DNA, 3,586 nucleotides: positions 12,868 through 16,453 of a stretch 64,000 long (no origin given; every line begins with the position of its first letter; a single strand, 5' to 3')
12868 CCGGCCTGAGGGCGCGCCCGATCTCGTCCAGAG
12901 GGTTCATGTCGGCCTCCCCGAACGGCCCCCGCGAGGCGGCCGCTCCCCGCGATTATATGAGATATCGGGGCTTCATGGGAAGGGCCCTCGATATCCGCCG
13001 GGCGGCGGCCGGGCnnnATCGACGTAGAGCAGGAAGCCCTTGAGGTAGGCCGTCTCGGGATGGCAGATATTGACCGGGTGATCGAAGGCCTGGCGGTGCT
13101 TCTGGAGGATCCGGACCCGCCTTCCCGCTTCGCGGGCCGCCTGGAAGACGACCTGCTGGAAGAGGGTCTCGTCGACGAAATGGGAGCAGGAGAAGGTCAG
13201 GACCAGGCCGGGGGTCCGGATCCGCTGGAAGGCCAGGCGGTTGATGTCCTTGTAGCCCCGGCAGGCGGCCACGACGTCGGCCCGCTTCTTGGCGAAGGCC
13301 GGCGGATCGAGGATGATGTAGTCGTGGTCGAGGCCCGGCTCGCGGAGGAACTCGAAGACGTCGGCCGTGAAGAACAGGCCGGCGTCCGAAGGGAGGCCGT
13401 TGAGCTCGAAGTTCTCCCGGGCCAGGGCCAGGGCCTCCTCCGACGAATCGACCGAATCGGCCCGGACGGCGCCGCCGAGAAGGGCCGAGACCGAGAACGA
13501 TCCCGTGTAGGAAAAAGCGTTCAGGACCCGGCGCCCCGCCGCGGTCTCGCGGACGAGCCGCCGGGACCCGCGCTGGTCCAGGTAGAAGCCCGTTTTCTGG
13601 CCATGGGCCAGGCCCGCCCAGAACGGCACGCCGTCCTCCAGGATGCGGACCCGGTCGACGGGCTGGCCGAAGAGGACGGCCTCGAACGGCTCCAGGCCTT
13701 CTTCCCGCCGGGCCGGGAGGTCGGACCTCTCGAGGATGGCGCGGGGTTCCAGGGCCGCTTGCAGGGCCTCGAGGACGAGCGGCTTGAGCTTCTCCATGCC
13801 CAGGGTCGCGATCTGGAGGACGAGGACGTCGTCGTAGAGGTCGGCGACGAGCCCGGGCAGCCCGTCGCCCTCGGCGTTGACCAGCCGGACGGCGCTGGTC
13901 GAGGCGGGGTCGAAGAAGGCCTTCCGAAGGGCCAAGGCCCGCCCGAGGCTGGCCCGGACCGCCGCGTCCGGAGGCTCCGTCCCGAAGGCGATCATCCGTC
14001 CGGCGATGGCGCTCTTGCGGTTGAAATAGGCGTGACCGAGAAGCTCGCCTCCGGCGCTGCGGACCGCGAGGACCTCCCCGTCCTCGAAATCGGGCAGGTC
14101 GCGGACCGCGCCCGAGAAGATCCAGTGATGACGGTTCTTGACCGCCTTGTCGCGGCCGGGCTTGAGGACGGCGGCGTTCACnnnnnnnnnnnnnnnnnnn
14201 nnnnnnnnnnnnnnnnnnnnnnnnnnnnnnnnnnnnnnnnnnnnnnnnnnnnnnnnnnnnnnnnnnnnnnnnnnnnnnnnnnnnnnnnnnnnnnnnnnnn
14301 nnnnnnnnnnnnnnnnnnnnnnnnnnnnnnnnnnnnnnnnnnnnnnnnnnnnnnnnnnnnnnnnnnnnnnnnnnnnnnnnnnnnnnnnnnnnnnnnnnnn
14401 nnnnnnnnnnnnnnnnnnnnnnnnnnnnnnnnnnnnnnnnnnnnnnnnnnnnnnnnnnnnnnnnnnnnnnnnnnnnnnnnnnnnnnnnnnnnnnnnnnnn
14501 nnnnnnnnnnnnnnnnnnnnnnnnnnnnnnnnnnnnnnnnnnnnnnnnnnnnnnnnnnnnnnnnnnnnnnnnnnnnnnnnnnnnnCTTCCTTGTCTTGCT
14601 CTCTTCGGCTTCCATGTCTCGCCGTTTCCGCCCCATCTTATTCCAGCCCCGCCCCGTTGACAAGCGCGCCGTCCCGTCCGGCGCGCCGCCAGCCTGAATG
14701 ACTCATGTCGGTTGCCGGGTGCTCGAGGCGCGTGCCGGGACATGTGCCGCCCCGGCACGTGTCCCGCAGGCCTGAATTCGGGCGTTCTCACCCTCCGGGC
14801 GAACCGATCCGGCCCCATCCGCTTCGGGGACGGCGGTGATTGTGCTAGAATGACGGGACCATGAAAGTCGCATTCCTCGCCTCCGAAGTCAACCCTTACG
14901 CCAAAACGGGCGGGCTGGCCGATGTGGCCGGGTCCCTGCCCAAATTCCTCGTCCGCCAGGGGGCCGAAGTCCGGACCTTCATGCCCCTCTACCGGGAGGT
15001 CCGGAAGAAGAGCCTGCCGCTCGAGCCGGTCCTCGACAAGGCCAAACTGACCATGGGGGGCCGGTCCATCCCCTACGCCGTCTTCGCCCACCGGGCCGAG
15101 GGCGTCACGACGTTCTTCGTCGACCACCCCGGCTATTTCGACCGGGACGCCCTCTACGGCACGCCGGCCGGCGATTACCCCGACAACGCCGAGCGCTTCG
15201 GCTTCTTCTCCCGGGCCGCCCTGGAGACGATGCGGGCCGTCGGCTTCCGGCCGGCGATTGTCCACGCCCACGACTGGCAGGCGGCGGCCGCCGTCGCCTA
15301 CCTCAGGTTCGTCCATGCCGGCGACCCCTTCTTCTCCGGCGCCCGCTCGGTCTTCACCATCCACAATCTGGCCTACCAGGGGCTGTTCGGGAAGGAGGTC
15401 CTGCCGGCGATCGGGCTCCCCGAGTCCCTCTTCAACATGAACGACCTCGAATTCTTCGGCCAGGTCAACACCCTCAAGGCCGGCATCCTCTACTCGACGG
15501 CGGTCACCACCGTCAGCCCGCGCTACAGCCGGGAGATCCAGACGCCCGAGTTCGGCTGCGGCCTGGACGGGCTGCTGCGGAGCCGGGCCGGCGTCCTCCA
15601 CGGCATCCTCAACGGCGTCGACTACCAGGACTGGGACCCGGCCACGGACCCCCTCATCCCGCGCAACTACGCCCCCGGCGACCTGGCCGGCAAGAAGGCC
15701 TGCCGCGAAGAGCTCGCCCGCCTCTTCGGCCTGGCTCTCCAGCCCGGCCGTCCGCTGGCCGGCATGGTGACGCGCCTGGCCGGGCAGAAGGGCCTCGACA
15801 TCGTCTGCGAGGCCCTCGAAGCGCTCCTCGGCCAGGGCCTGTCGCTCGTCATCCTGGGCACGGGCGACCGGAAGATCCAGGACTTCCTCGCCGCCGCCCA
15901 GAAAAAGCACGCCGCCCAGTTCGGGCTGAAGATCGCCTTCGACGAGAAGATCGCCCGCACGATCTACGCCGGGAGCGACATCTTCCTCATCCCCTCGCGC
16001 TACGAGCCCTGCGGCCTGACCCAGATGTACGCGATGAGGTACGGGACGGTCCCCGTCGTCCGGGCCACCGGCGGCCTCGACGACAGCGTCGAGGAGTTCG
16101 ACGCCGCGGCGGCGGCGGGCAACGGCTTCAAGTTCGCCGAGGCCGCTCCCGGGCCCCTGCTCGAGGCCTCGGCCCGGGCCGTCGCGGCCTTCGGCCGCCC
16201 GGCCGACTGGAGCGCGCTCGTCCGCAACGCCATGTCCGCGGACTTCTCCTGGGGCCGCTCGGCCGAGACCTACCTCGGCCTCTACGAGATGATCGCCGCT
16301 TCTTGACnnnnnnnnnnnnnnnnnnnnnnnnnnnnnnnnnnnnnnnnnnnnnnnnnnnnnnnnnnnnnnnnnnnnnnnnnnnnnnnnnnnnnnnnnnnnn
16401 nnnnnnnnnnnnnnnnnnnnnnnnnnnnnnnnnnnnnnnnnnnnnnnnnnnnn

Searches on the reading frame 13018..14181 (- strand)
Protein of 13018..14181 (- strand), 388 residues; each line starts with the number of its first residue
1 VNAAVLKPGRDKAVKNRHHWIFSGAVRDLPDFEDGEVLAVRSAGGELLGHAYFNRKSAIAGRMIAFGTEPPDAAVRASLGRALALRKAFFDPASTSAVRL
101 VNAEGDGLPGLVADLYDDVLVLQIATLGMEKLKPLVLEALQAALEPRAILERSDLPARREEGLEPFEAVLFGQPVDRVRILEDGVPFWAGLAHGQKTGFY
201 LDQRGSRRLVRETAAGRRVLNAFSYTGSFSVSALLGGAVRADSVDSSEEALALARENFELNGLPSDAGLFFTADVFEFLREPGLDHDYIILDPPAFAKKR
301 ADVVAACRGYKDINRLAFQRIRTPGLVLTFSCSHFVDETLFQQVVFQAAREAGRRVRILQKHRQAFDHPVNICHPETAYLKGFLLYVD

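Call 43: search_protein_families(library=pfam, proteins=[window:13018-14181:-], max_evalue=0.00001)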
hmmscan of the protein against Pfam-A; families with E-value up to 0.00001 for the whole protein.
window:13018-14181:- (388 aa): 2 families
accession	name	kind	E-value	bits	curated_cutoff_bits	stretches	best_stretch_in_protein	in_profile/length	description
PF10672.15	Methyltrans_SAM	-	2e-24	86.8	27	1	168-327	76-234/286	S-adenosylmethionine-dependent methyltransferase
PF17785.7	PUA_3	-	1.4e-17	63.7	22.6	1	5-65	2-63/64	PUA-like domain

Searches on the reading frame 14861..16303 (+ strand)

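Call 44: search_protein_families(library=pfam, proteins=[window:14861-16303:+], max_evalue=0.00001)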
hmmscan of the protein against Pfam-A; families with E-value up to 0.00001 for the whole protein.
window:14861-16303:+ (481 aa): 3 families
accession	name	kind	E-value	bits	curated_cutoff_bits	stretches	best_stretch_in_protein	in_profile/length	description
PF08323.17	Glyco_transf_5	-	2.3e-85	286.6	22.7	1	2-240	1-238/239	Starch synthase catalytic domain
PF00534.26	Glycos_transf_1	-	1.9e-15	57.2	26.4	1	293-422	11-137/172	Glycosyl transferases group 1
PF13692.12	Glyco_trans_1_4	-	3.4e-12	47.2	27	1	298-414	2-119/142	Glycosyl transferases group 1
